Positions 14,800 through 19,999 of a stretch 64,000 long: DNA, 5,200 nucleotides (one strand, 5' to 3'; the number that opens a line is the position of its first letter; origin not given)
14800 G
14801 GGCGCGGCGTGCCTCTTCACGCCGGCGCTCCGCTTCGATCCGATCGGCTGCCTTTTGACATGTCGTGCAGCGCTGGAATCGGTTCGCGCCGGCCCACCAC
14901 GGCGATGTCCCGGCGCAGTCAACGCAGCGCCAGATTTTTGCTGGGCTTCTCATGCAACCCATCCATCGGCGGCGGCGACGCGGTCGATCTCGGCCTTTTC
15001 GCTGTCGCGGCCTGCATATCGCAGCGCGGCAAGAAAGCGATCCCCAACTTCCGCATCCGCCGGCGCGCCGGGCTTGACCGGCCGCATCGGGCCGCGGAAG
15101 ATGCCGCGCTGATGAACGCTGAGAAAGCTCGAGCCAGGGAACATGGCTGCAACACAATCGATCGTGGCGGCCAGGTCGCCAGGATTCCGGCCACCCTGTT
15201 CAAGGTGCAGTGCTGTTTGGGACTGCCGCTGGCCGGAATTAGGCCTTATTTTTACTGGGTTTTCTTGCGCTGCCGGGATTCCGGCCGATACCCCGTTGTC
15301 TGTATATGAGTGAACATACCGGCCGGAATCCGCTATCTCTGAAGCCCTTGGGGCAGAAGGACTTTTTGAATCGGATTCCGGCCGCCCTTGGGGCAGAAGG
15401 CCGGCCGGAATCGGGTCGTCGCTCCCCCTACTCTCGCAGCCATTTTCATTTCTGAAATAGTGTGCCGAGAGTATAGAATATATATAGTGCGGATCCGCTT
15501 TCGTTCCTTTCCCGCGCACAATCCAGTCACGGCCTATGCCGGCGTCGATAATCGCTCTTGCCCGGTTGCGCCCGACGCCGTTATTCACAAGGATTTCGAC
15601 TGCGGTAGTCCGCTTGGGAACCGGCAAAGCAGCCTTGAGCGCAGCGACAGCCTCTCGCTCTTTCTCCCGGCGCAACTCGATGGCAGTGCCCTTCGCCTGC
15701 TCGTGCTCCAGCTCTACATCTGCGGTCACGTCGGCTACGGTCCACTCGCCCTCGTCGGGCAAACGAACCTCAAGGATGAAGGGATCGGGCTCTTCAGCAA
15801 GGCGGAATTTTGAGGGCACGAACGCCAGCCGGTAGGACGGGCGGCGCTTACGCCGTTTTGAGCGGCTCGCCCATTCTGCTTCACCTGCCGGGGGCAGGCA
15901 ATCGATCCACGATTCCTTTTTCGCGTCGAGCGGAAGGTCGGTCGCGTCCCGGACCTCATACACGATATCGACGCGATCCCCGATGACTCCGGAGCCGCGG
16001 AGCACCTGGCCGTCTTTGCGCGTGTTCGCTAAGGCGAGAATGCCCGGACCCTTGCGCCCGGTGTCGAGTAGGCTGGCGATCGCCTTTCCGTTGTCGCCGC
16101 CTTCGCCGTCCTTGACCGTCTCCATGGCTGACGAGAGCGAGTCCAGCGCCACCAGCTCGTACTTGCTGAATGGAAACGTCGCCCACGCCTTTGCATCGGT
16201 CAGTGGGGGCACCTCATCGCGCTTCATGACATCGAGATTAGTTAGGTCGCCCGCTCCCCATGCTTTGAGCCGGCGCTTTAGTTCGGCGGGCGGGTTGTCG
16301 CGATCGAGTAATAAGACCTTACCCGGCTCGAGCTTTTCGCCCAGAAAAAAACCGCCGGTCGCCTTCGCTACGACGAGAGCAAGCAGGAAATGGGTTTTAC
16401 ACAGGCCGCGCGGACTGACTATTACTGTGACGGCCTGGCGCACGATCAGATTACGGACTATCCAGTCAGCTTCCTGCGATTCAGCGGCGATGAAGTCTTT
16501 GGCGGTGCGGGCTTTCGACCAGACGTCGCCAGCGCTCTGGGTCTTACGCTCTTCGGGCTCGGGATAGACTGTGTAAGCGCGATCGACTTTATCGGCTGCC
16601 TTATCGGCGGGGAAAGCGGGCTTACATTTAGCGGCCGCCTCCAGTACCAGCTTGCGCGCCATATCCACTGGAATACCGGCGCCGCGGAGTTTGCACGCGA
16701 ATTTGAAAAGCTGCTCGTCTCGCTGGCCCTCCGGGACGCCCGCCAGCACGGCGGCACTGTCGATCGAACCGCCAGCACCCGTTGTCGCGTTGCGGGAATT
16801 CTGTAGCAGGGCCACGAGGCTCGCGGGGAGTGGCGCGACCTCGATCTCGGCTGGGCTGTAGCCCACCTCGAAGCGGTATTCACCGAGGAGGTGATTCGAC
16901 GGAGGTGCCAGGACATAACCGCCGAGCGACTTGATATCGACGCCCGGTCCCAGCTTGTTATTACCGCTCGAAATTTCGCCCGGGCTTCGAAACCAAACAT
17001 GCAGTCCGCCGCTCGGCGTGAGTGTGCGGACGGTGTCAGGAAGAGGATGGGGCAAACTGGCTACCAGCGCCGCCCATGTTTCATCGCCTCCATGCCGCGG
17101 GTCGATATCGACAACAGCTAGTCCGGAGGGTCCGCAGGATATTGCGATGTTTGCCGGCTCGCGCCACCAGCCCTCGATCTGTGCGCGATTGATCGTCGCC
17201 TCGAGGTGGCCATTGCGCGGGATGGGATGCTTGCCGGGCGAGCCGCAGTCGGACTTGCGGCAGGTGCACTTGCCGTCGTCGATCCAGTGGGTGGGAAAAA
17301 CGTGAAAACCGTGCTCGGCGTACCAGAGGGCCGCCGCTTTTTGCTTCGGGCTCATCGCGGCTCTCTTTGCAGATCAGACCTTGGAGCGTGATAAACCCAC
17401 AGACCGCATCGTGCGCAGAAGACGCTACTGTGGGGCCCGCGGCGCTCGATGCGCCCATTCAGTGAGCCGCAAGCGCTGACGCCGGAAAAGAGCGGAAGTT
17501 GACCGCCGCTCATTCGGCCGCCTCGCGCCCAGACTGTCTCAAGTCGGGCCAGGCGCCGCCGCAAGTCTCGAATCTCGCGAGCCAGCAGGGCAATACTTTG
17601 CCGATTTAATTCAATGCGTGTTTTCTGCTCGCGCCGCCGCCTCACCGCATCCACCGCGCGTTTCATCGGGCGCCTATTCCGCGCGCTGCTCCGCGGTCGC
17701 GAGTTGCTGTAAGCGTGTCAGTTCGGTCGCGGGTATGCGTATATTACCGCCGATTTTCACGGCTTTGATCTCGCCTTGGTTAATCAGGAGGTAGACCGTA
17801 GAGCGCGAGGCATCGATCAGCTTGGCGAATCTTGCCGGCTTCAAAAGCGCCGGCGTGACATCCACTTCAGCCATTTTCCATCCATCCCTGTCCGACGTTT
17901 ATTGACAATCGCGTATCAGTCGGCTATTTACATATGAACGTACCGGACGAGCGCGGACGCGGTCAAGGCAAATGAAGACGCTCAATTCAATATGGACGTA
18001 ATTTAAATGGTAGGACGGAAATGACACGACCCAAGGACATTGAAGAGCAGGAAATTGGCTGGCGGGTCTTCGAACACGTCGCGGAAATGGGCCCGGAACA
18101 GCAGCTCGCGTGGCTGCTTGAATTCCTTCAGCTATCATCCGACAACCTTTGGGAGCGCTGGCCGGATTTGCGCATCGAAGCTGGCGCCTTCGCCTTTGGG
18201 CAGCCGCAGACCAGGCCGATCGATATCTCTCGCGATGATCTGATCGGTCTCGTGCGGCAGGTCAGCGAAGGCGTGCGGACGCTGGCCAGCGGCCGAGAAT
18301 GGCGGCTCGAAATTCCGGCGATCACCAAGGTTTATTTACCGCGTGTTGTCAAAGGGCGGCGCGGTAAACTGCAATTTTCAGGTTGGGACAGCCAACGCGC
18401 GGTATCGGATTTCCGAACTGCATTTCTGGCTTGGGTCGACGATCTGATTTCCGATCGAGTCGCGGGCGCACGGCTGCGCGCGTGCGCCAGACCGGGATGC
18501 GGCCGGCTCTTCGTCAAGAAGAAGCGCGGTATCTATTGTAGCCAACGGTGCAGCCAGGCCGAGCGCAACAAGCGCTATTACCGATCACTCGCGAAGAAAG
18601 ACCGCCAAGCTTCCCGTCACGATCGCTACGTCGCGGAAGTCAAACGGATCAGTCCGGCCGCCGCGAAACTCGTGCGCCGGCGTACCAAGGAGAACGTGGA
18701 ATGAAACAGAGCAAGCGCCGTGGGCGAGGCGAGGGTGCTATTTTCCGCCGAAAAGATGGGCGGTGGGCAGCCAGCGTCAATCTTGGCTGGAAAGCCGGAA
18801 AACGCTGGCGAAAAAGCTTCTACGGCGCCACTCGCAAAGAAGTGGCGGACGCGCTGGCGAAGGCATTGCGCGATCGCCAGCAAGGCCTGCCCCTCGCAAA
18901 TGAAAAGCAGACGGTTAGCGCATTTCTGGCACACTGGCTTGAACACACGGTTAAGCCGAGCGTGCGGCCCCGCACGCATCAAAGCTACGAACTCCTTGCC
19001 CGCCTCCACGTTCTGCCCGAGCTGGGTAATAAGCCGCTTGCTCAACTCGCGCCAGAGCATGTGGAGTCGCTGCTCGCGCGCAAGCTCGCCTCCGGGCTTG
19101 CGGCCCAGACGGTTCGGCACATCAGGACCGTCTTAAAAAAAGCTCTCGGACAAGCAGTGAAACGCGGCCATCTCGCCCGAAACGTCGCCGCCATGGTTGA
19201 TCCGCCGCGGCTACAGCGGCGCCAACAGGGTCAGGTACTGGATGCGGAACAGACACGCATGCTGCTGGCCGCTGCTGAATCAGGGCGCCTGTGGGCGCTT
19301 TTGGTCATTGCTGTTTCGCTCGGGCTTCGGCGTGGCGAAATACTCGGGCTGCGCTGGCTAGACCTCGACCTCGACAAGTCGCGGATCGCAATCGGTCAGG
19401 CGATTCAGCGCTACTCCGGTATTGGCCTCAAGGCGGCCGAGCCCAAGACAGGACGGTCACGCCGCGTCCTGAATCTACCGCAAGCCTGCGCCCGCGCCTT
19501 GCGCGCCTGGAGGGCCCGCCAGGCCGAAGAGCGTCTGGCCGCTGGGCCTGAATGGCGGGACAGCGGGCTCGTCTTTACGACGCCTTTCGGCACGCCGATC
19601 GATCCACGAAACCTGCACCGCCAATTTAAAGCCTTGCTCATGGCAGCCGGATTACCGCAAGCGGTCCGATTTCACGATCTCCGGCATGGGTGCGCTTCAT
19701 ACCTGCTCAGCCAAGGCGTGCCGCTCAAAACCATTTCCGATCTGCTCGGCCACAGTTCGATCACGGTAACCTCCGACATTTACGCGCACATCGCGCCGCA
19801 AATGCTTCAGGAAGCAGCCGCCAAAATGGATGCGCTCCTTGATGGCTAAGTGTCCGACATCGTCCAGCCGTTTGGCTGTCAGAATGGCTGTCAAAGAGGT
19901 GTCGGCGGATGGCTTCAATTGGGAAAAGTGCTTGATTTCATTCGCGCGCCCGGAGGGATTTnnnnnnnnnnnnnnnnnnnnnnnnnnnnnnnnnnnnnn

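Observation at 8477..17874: Satellite-like gene set: replicase, small terminase, prohead protease and tape measure, but no large terminase, portal, capsid or other tail genes, in one tightly coupled operon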

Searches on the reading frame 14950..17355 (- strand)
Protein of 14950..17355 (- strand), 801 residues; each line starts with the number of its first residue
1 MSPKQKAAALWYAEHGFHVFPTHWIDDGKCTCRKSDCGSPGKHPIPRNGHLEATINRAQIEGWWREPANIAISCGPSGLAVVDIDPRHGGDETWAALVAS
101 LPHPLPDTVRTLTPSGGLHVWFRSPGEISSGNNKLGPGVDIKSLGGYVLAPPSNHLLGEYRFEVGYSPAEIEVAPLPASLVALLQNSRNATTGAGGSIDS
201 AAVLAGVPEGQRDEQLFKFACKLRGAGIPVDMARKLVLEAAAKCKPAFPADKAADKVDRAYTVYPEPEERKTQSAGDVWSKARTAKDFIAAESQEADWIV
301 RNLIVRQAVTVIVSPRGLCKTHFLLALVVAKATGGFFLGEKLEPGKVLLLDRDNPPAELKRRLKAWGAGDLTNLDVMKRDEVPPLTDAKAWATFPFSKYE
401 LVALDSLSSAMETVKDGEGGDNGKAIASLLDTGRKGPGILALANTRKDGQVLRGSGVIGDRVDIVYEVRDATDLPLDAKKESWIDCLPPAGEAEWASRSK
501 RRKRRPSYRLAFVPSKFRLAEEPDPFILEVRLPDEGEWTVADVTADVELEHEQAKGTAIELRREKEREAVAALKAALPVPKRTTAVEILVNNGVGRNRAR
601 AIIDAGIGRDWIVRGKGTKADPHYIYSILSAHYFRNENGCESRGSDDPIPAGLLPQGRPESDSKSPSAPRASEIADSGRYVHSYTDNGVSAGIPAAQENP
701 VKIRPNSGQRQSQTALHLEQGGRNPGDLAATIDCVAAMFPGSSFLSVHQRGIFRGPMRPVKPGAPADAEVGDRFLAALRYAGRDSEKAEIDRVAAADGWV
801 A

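Call 5: search_protein_families(library=pfam, max_evalue=0.1, proteins=[window:14950-17355:-])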
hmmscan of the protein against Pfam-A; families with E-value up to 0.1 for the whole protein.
window:14950-17355:- (801 aa): 3 families
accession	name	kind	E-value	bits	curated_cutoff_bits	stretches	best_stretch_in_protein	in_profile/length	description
PF09250.16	Prim-Pol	-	8.3e-38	130.8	22.8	1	9-177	1-156/158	Bifunctional DNA primase/polymerase, N-terminal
PF13481.12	AAA_25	-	8.8e-15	55.3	27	1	287-448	13-193/195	AAA domain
PF08708.16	PriCT_1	-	0.0016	18.4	21.1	1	202-233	3-34/67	Primase C terminal 1 (PriCT-1)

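Call 7: search_protein_families(library=phrogs, max_evalue=0.01, proteins=[window:14950-17355:-])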
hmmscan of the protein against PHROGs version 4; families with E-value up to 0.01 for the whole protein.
window:14950-17355:- (801 aa): 12 families
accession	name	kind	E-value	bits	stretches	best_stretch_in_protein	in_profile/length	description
phrog_906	-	DNA, RNA and nucleotide metabolism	1.9e-27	97.4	2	48-190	83-249/872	DNA polymerase/primase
phrog_5852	-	DNA, RNA and nucleotide metabolism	1.3e-25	91.1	1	6-168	67-233/242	DNA polymerase/primase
phrog_1156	-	DNA, RNA and nucleotide metabolism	3e-23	83.3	1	6-192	14-199/855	DNA primase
phrog_3022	-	DNA, RNA and nucleotide metabolism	1.5e-19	70.9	1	8-221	4-213/788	DNA primase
phrog_695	-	DNA, RNA and nucleotide metabolism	2.4e-19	70.6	1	3-262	6-266/704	DNA polymerase/primase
phrog_3123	-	unknown function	6.7e-12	45.8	1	204-365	230-400/583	-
phrog_6357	-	unknown function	1.5e-08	35.3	1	286-472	14-191/321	-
phrog_5177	-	DNA, RNA and nucleotide metabolism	5.7e-08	32.1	1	8-155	23-160/876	DNA polymerase/primase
phrog_1284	-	unknown function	3.7e-05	24.3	1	279-366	5-94/306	-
phrog_25693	-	unknown function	0.00054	19.7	1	297-365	40-110/405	-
phrog_2850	-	unknown function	0.0015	18.5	1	291-369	142-219/465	-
phrog_19930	-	DNA, RNA and nucleotide metabolism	0.008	15.4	0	56-135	48-133/865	DNA polymerase/primase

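Call 18: find_homologous_proteins(query=window:14950-17355:-)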
Query window:14950-17355:- (801 aa): 125 proteins with E <= 0.001 among 8000 candidates; the best 120 are listed.
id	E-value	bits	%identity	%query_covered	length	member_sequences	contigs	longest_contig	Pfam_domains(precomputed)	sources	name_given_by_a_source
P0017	0.0e+0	1832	100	100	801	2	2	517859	PF09250.17,PF13481.13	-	-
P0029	0.0e+0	1057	67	90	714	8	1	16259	PF09250.17,PF13481.13,PF08708.17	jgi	jgi:hypothetical protein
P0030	9.3e-153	529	46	77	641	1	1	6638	PF09250.17,PF13481.13,PF08708.17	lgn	-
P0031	1.9e-150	521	46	77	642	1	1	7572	PF09250.17,PF13481.13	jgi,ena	-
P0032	7.4e-135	469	55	51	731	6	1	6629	PF12728.14,PF13362.13,PF13481.13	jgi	jgi:excisionase family DNA binding protein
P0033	4.0e-120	421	38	78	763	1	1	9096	PF09250.17,PF13481.13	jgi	jgi:Bifunctional DNA primase/polymerase, N-terminal/AAA domain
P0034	2.0e-116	408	57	42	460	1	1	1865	PF13481.13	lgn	-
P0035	8.2e-107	377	47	54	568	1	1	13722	PF09250.17,PF13481.13,PF08708.17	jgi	jgi:hypothetical protein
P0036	7.2e-106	373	53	43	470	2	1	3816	PF13481.13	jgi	jgi:hypothetical protein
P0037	2.9e-96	342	39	76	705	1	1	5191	PF09250.17,PF13481.13,PF08708.17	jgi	jgi:hypothetical protein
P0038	3.8e-93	331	38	77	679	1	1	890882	PF09250.17,PF13481.13,PF08708.17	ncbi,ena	-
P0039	6.1e-83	298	36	79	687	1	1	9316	PF09250.17,PF13481.13,PF08708.17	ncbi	-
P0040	5.9e-78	281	38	52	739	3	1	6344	PF13155.13,PF13662.13,PF13481.13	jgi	jgi:5S rRNA maturation endonuclease (ribonuclease M5)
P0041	2.2e-74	269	42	43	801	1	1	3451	PF13481.13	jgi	-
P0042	9.3e-74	267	41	44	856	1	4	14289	PF13481.13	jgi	jgi:hypothetical protein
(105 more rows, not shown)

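Call 20: find_encoding_contigs(protein=P0029, flank=10000, max_places=4)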
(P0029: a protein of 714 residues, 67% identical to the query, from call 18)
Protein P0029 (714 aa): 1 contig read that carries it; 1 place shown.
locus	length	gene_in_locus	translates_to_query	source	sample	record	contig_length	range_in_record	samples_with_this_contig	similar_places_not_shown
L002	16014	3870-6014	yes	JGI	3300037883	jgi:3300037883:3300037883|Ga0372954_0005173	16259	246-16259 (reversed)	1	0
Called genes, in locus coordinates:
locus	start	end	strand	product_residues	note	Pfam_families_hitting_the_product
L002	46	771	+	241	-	PF00092:VWA, PF13519:VWA_2, PF13768:VWA_3 (weak)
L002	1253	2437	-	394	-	PF14659:Phage_int_SAM_3, PF00589:Phage_integrase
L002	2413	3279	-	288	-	-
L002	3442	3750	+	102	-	PF12728:HTH_17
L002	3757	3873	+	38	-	-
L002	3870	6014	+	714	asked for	PF09250:Prim-Pol, PF08708:PriCT_1, PF13481:AAA_25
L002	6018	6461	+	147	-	PF18563:TubC_N (weak)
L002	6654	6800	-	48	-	-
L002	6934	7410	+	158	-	PF05119:Terminase_4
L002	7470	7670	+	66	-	-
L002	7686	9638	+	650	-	PF03354:TerL_ATPase, PF20441:TerL_nuclease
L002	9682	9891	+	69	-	-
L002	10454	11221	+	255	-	PF12686:DUF3800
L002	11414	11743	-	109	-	-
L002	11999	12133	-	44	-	-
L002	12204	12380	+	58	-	-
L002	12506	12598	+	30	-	-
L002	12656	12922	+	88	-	PF13240:Zn_Ribbon_1 (weak)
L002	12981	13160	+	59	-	-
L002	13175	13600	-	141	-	-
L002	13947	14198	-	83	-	-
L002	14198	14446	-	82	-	-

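Call 21: find_encoding_contigs(protein=P0038, flank=10000, max_places=2)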
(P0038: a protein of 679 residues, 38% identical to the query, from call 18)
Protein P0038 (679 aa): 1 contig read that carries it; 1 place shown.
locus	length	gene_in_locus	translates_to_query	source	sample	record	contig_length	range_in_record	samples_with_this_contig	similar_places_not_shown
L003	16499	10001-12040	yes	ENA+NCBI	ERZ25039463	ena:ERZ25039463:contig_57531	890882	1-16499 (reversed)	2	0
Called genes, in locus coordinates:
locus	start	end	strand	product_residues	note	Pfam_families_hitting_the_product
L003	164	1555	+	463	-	PF22842:Pel9A-like_beta_helix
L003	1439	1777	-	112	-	-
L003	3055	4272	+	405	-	-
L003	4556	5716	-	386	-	PF22073:Cep192_D4 (faint), PF24291:Ig_CFAP65 (faint), PF07610:DUF1573 (faint), PF15780:ASH (weak), PF22544:HYDIN_VesB_CFA65-like_Ig (faint), PF19190:BACON_2 (weak)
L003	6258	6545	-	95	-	-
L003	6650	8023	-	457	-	-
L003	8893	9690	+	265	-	-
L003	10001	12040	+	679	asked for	PF09250:Prim-Pol, PF08708:PriCT_1, PF13481:AAA_25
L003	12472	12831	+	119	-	-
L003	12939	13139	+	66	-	PF12728:HTH_17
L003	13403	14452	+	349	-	PF06114:Peptidase_M78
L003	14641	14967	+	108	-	-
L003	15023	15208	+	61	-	-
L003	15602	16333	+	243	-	PF00589:Phage_integrase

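Call 22: find_encoding_contigs(protein=P0035, flank=10000, max_places=2)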
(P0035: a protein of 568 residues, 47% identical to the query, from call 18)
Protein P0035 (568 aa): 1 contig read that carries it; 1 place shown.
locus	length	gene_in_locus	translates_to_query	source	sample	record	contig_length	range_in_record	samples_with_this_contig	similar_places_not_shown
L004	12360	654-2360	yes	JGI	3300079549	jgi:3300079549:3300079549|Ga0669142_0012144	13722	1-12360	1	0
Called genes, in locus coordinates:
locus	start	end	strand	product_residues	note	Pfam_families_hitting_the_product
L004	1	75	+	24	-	?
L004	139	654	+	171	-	-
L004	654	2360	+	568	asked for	PF09250:Prim-Pol, PF08708:PriCT_1 (weak), PF13481:AAA_25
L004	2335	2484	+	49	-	-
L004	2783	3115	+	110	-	-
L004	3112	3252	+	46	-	-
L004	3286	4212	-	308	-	PF02810:SEC-C, PF18928:DUF5677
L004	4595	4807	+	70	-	-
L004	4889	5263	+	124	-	-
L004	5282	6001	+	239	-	-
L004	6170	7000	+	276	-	-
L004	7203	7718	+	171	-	PF05119:Terminase_4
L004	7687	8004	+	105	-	-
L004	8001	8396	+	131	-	-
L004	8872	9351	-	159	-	-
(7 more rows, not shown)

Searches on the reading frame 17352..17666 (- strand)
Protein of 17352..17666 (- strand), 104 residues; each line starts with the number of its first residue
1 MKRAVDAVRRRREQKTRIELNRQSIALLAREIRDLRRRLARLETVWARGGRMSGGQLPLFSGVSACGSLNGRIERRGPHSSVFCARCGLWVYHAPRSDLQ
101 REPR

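Call 5: search_protein_families(library=pfam, max_evalue=0.1, proteins=[window:17352-17666:-])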
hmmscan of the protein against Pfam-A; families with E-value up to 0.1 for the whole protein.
window:17352-17666:- (104 aa): 1 family
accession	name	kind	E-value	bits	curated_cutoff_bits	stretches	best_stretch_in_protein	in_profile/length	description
PF09325.15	Vps5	-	0.028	14.5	27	1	2-48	138-188/236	Vps5 C terminal like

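Call 7: search_protein_families(library=phrogs, max_evalue=0.01, proteins=[window:17352-17666:-])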
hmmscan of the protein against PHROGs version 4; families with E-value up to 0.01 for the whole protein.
window:17352-17666:- (104 aa): 0 families

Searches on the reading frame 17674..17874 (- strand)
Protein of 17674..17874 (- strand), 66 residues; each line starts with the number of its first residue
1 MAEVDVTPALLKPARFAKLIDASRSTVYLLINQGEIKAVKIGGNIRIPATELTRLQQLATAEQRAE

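Call 5: search_protein_families(library=pfam, max_evalue=0.1, proteins=[window:17674-17874:-])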
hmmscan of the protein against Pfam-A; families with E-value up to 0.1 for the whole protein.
window:17674-17874:- (66 aa): 2 families
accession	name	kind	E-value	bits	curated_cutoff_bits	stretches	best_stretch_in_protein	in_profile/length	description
PF12728.13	HTH_17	-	1.4e-09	38.5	27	1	11-55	2-46/51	Helix-turn-helix domain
PF21531.3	Rv2175c_wHTH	-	0.032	14.6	27.1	1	10-49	15-54/57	DNA-binding protein Rv2175c, wHTH domain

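Call 7: search_protein_families(library=phrogs, max_evalue=0.01, proteins=[window:17674-17874:-])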
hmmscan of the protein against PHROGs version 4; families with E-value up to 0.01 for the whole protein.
window:17674-17874:- (66 aa): 2 families
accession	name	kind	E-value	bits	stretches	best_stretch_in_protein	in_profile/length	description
phrog_66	-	integration and excision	2.5e-07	31.7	1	4-64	87-148/412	excisionase and transcriptional regulator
phrog_10045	-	DNA, RNA and nucleotide metabolism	0.00075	20.3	1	4-55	14-66/74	HTH DNA binding protein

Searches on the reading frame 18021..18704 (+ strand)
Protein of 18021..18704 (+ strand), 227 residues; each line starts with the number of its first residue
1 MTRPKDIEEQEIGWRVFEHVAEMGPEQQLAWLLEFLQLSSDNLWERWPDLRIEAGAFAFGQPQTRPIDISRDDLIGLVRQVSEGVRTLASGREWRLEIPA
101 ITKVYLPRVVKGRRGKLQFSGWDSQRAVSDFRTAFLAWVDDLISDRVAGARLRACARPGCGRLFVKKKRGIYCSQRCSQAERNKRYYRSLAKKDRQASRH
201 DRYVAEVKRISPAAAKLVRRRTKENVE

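Call 6: search_protein_families(library=pfam, max_evalue=0.1, proteins=[window:18021-18704:+])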
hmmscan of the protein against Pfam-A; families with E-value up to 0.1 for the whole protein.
window:18021-18704:+ (227 aa): 2 families
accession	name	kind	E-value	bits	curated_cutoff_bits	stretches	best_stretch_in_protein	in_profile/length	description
PF11706.13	zf-CGNR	-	4e-05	23.7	24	1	151-188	1-42/44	CGNR zinc finger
PF12855.13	Ecl1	-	0.03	15.8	28.3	1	160-194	11-45/170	TORC1 inhibitor Ecl family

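Call 8: search_protein_families(library=phrogs, max_evalue=0.01, proteins=[window:18021-18704:+])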
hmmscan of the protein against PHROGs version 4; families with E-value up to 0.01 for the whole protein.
window:18021-18704:+ (227 aa): 1 family
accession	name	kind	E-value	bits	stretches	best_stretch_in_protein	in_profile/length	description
phrog_1271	-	DNA, RNA and nucleotide metabolism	5.5e-05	23.7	1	157-205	215-261/361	HNH endonuclease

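Call 45: search_protein_families(library=ncbifam, max_evalue=0.01, proteins=[window:18021-18704:+])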
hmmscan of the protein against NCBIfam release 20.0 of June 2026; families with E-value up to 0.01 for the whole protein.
window:18021-18704:+ (227 aa): 0 families

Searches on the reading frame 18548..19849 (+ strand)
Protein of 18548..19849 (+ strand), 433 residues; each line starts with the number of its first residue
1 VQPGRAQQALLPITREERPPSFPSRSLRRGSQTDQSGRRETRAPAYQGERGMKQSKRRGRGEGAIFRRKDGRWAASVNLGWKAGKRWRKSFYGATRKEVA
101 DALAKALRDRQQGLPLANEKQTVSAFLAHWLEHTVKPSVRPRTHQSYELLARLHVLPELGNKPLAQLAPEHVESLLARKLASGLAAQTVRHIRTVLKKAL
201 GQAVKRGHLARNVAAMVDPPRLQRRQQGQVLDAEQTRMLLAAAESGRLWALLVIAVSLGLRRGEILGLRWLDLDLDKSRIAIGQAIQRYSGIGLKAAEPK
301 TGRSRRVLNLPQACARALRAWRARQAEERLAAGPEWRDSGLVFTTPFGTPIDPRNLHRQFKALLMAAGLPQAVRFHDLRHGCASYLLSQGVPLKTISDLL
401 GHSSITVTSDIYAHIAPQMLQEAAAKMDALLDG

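Call 6: search_protein_families(library=pfam, max_evalue=0.1, proteins=[window:18548-19849:+])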
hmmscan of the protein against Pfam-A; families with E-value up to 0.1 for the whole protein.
window:18548-19849:+ (433 aa): 4 families
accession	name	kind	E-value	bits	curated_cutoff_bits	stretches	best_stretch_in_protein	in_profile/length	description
PF00589.27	Phage_integrase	-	8.2e-29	101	27.1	1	230-418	2-171/172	Phage integrase family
PF14659.12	Phage_int_SAM_3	-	1.5e-10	41.5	22.6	1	122-174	1-52/58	Phage integrase, N-terminal SAM-like domain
PF22022.2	Phage_int_M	-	1.1e-05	26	27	1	128-216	6-92/96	Phage integrase central domain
PF02899.23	Phage_int_SAM_1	-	0.033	14.9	22.3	1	140-200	15-76/83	Phage integrase, N-terminal SAM-like domain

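Call 8: search_protein_families(library=phrogs, max_evalue=0.01, proteins=[window:18548-19849:+])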
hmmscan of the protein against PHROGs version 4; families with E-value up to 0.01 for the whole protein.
window:18548-19849:+ (433 aa): 14 families
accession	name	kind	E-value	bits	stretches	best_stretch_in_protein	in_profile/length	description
phrog_1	-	integration and excision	2e-75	256.3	1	65-432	116-452/611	integrase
phrog_216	-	integration and excision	7e-32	111.7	1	190-429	16-238/301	integrase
phrog_7685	-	integration and excision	4e-16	60.3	1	279-430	102-238/240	integrase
phrog_26960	-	unknown function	1.6e-13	52.1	1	66-198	11-145/146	-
phrog_35951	-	unknown function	8.1e-09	36.8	1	359-431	8-78/97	-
phrog_7269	-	integration and excision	2e-07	31.9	1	365-426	20-80/89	integrase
phrog_34557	-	integration and excision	2.8e-07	31.4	1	255-418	7-169/183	integrase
phrog_16880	-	DNA, RNA and nucleotide metabolism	1.2e-06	29.5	1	48-110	80-145/162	endonuclease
phrog_7244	-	integration and excision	1.7e-06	28.5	1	155-276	106-225/263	integrase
phrog_25190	-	integration and excision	6.2e-05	24.3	1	372-422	46-96/109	integrase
phrog_23783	-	integration and excision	0.00014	22.9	1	118-223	57-158/162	integrase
phrog_23271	-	unknown function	0.0002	22.3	1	375-412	11-47/67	-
phrog_24633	-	unknown function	0.0087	16.2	0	369-416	215-260/367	-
phrog_11531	-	integration and excision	0.0098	16.9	0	67-193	5-127/144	integrase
